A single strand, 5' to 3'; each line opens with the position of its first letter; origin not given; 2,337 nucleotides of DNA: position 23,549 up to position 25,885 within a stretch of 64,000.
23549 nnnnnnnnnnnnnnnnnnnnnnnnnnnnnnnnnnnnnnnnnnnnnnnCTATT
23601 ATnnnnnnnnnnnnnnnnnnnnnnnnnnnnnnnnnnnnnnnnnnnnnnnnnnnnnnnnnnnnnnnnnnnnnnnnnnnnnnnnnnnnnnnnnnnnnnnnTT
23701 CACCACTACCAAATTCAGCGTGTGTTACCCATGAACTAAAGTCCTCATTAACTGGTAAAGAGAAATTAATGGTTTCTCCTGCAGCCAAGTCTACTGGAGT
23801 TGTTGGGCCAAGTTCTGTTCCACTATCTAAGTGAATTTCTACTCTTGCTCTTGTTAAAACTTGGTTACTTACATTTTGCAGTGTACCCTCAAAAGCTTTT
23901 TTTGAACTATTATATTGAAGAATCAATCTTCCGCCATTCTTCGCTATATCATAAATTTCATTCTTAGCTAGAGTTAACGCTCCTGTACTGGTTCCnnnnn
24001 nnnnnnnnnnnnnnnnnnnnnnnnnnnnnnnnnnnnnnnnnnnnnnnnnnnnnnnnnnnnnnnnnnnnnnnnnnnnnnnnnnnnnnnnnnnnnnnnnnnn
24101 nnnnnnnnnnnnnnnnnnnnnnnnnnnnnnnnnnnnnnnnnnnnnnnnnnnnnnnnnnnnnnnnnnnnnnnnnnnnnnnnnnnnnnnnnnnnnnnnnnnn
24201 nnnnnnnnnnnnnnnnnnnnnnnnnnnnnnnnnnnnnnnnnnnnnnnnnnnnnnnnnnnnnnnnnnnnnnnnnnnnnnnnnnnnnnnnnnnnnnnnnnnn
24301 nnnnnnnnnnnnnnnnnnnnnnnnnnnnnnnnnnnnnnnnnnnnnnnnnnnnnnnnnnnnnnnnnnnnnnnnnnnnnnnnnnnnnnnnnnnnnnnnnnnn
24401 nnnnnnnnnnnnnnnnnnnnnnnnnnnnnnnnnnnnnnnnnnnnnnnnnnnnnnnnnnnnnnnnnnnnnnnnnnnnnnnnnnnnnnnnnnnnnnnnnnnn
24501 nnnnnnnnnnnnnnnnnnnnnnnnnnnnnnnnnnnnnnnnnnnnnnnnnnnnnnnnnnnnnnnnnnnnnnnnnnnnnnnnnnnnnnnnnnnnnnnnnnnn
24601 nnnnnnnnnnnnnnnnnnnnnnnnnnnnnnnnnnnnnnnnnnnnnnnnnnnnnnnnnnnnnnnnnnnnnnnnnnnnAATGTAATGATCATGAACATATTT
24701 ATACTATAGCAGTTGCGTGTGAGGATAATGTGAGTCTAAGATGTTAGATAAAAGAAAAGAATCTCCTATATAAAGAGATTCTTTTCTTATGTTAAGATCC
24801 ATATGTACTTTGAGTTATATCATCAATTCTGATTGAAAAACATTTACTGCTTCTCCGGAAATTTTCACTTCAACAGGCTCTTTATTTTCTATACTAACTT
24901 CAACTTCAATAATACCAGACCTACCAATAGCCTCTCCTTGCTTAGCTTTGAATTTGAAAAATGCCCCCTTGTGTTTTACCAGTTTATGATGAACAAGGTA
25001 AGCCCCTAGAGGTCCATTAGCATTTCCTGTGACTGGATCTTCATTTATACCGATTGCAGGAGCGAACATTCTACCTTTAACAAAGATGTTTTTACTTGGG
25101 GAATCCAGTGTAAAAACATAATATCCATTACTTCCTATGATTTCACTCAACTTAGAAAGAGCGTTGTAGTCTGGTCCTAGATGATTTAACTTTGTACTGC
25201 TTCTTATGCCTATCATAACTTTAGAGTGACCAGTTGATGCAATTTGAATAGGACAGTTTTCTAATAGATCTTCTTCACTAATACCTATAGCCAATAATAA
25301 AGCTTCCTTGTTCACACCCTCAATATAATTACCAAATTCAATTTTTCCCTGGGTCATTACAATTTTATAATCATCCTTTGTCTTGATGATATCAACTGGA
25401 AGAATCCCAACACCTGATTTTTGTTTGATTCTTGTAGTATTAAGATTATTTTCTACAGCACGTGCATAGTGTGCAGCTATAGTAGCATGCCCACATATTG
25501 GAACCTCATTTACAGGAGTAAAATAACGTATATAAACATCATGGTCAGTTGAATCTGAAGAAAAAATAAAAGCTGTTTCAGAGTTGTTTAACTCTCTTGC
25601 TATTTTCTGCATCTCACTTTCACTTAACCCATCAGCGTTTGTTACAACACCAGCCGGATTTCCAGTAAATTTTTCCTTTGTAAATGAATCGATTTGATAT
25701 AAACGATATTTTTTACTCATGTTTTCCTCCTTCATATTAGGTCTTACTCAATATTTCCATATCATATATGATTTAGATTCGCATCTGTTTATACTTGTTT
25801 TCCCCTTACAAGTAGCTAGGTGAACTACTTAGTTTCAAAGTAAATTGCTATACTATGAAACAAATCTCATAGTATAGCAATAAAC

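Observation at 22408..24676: Tandem near-identical secreted paralogs built from an unrecognised repeat domain of about 110 aa with acidic linkers, next to a dedicated two-component system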

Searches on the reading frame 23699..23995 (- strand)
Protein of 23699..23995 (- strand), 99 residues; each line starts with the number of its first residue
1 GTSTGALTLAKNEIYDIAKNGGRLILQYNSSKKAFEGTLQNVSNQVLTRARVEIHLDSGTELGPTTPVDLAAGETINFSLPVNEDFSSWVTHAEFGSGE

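Call 52: search_solved_structures(query=A5, max_evalue=10, show_alignments=3)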
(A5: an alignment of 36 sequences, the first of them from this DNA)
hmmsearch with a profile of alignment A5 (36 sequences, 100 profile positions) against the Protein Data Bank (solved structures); distinct sequences matched with E-value up to 10: 6.
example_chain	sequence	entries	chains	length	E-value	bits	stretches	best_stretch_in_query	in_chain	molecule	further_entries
9fyn_A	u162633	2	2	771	0.13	15.6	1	33-89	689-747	lacto-n-biosidase GH20 | TrpyGH20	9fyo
5kef_A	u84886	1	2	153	0.45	13.9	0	16-56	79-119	PhnB protein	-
3l20_A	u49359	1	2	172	0.66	13.3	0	16-56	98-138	Putative uncharacterized protein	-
7poh_A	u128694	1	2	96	0.68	13.3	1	17-88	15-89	Serendipity locus protein delta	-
4m03_A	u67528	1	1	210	0.95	12.8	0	17-52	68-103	Serine-rich adhesin for platelets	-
1ioa_A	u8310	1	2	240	1.3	12.3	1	22-60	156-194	ARCELIN-5A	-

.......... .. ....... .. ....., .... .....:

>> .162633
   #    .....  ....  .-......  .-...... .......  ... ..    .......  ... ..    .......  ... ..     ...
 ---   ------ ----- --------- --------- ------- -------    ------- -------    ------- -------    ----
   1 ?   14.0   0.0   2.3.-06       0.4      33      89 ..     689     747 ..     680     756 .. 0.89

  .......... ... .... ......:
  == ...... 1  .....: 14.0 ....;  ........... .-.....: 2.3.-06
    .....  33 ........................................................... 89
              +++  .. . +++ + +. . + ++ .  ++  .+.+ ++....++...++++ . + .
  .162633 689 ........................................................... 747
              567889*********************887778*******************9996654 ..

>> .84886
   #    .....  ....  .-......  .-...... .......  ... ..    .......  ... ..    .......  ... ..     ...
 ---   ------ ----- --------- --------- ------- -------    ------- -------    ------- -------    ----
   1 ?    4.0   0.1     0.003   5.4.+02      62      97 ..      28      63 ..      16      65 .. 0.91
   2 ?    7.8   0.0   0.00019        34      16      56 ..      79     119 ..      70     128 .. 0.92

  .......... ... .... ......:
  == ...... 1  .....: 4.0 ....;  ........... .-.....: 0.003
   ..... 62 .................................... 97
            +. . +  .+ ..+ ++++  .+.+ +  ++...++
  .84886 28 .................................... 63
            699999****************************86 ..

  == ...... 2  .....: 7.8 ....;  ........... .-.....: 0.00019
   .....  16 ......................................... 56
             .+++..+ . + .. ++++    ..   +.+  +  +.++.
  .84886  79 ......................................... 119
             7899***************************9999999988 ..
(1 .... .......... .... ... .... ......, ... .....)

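Call 57: predict_structure(alignment_id=A5)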
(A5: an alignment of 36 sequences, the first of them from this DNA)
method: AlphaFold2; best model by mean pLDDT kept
length: 99 residues; sequences in the alignment: 36
mean_pLDDT: 90.0   pTM: 0.79
mean pLDDT of the five models: 90.0, 89.9, 89.1, 88.7, 88.1
residues with pLDDT >= 90: 84; 70-90: 7; 50-70: 2; < 50: 6
segments of 3 or more residues with pLDDT < 50: 1-5
pLDDT, mean of each block of 10 residues (from residue 1): 61 93 96 96 94 95 93 96 95 81
secondary structure, 60 per line:
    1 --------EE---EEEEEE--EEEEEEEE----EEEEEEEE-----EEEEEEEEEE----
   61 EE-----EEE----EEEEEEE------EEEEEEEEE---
elements in order: E14-19 E22-29 E34-41 E47-56 E68-70 E75-81 E88-96

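Call 70: search_protein_representatives(alignment_id=A5)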
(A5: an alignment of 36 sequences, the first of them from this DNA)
Query: 36 sequences, 100 profile positions. Proteins with E-value up to 0.001 (for the whole library): 948; up to 1e-10: 744; up to 1e-30: 184. The best 150 are listed.
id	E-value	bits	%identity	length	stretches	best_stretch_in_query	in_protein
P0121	3.9e-119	405.6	-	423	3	3-97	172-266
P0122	8.3e-119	404.5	-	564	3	4-99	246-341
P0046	2.0e-118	403.3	-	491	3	2-100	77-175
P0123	1.7e-112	384.3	-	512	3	2-98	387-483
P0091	6.9e-105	359.9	-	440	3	4-100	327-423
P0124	2.6e-85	297.1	-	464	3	5-98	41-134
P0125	8.1e-78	273.0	-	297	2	3-99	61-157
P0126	1.1e-77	272.6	-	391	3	2-100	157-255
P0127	1.0e-75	266.3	-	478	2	2-100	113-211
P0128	8.0e-75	263.4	-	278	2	2-100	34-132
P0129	4.9e-74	260.9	-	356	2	3-99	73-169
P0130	2.5e-71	252.2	-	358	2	2-99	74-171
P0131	7.8e-71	250.6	-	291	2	3-99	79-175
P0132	1.9e-69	246.1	-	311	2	6-100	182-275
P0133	2.5e-69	245.8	-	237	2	2-100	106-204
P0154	2.6e-53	194.3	-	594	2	4-100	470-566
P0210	6.8e-34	132.0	-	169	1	2-99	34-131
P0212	7.3e-34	132.0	-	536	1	2-99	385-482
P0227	2.8e-33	130.1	-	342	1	2-99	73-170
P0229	4.1e-33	129.5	-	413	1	3-100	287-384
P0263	7.1e-32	125.6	-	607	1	2-99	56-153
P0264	7.8e-32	125.4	-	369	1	2-99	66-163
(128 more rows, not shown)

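Call 72: search_protein_families(library=pfam, proteins=[P0212, P0263, P0154, P0229, P0227, P0264], max_evalue=0.001)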
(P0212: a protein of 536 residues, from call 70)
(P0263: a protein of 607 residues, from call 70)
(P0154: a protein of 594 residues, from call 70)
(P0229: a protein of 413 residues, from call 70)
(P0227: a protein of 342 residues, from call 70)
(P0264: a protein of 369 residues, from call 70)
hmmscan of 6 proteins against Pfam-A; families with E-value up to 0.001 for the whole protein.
P0212 (536 aa): 1 family
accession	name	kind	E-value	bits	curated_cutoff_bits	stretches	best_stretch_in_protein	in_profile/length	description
PF05569.17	Peptidase_M56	-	6.3e-52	177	31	1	9-306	2-296/296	BlaR1 peptidase M56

P0263 (607 aa): 0 families

P0154 (594 aa): 2 families
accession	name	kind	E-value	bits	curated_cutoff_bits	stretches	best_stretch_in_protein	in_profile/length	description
PF08269.17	dCache_2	-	3.8e-11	43.1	26.5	1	79-183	88-186/298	Cache domain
PF17200.10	sCache_2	-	4.1e-09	37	25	1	87-183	56-145/155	Single Cache domain 2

P0229 (413 aa): 1 family
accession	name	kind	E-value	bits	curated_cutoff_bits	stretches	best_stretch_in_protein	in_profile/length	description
PF12096.13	DUF3572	-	0.00085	19.9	25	0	169-218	13-65/84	Protein of unknown function (DUF3572)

P0227 (342 aa): 0 families

P0264 (369 aa): 0 families

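Call 73: find_encoding_contigs(protein=P0212, flank=5000, max_places=2)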
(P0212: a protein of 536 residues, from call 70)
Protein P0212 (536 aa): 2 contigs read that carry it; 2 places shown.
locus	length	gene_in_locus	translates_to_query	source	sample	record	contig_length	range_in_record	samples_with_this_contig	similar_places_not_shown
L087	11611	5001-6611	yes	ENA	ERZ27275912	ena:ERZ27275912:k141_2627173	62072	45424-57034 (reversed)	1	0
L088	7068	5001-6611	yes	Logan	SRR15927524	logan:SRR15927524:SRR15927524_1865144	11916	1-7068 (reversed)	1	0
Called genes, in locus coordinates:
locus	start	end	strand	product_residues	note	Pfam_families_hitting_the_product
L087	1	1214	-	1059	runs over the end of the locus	PF00873:ACR_tran, PF03176:MMPL (weak)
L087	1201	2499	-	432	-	-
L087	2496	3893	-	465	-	PF02321:OEP (faint)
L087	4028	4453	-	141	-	-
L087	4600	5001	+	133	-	PF03965:Penicillinase_R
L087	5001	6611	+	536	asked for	PF05569:Peptidase_M56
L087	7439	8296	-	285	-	PF00069:Pkinase, PF07714:PK_Tyr_Ser-Thr, PF03109:ABC1 (faint), PF01636:APH (faint)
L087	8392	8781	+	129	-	-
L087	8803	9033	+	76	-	-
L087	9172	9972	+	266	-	-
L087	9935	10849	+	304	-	-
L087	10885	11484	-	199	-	PF06439:3keto-disac_hyd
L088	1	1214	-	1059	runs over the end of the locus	PF00873:ACR_tran, PF03176:MMPL (weak)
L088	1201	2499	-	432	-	-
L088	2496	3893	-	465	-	PF02321:OEP (faint)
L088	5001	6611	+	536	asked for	PF05569:Peptidase_M56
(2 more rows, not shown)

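Call 74: find_encoding_contigs(protein=P0210, flank=5000, max_places=2)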
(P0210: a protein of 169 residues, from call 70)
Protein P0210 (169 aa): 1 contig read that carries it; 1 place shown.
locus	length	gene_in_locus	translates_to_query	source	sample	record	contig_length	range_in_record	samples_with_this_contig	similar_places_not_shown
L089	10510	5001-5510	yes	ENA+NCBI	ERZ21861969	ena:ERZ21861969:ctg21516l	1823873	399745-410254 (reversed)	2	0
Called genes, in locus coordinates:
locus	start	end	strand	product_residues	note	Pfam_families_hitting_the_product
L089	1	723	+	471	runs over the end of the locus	PF13701:DDE_Tnp_1_4 (weak)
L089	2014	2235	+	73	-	-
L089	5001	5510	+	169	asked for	-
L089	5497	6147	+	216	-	PF02018:CBM_4_9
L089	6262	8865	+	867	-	-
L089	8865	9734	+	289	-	-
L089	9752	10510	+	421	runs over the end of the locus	PF00070:Pyr_redox (faint), PF01266:DAO (faint), PF03807:F420_oxidored (faint), PF07992:Pyr_redox_2 (weak), PF13450:NAD_binding_8 (faint), PF13454:NAD_binding_9, PF13738:Pyr_redox_3 (faint), PF13434:Lys_Orn_oxgnase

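Call 75: search_protein_families(library=ncbifam, proteins=[L087:3-1214:-, L087:1201-2499:-, L087:2496-3893:-, L087:4028-4453:-, L087:4600-5001:+], max_evalue=0.001)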
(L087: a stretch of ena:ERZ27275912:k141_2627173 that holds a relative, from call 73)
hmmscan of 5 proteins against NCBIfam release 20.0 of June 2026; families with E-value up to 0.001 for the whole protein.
L087:3-1214:- (404 aa): 11 families
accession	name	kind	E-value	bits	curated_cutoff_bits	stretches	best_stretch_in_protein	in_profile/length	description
TIGR00914.1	2A0601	subfamily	2.1e-80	270.8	701.45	1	7-403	1-402/1051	CusA/CzcA family heavy metal efflux RND transporter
NF033617.1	RND_permease_2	subfamily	2.2e-63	214.6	1250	1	21-401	12-389/1009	multidrug efflux RND transporter permease subunit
NF000282.2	RND_permease_1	subfamily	6.7e-56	189.8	1250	1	29-402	18-397/1029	multidrug efflux RND transporter permease subunit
TIGR00915.1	2A0602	subfamily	3.9e-46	157.5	940.35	1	26-402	16-398/1050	efflux RND transporter permease subunit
NF007842.1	PRK10555.1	equivalog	1.2e-37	129.3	1854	1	22-399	12-395/1036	multidrug efflux RND transporter permease AcrD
NF007905.0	PRK10614.1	equivalog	2.7e-36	124.7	1774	1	20-400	14-390/1025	multidrug efflux RND transporter permease subunit MdtC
NF007798.0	PRK10503.1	equivalog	4.4e-36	123.9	1584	1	22-404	24-403/1040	MdtB/MuxB family multidrug efflux RND transporter permease subunit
NF007131.0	PRK09577.1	equivalog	8.3e-34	116.5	1768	1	24-402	14-397/1045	multidrug efflux RND transporter permease subunit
NF007133.0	PRK09579.1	equivalog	7.9e-32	109.8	1763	1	26-400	20-389/1017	multidrug efflux RND transporter permease subunit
NF011706.2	PRK15127.1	equivalog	6.2e-28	97.2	2150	1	22-402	18-398/1049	multidrug efflux RND transporter permease subunit AcrB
NF000037.1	RND_perm_OqxB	exception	8.6e-28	96.6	2200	1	14-403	6-402/1050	multidrug efflux RND transporter permease subunit OqxB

L087:1201-2499:- (432 aa): 2 families
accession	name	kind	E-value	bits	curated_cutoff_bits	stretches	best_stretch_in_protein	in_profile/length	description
TIGR01730.1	RND_mfp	subfamily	1.4e-10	40.7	94.9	1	218-407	131-314/322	efflux RND transporter periplasmic adaptor subunit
TIGR00999.1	8a0102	subfamily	2.9e-06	26.6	319.3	1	105-406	7-270/271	CzcB/NccB family metal efflux transporter periplasmic adaptor subunit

L087:2496-3893:- (465 aa): 0 families

L087:4028-4453:- (141 aa): 0 families

L087:4600-5001:+ (133 aa): 5 families
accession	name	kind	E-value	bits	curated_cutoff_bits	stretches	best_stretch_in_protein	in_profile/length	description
NF012168.1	BlaI_of_BCL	exception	1.1e-36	125.4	180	1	13-129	5-121/121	penicillinase repressor BlaI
TIGR02698.1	CopY_TcrY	equivalog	4.2e-31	107.9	121.95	1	13-131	1-119/130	CopY/TcrY family copper transport repressor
NF000244.1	MecI_of_mecC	exception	1.1e-20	73.8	250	1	13-130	7-124/125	mecC-type methicillin resistance repressor MecI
NF000243.1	MecI_of_mecA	exception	2.1e-20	73.1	250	1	13-129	7-123/123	mecA-type methicillin resistance repressor MecI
NF000186.1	BlaI_of_MRSA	exception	2.4e-18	66.4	250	1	8-131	4-125/126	penicillinase repressor BlaI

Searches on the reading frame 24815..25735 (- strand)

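Call 3: search_protein_families(library=pfam, proteins=[window:24815-25735:-], max_evalue=1)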
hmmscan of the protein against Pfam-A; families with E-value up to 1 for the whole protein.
window:24815-25735:- (306 aa): 1 family
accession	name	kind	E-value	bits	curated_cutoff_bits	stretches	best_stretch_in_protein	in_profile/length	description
PF02567.21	PhzC-PhzF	-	1.7e-76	257.9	27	1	15-301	1-280/281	Phenazine biosynthesis-like protein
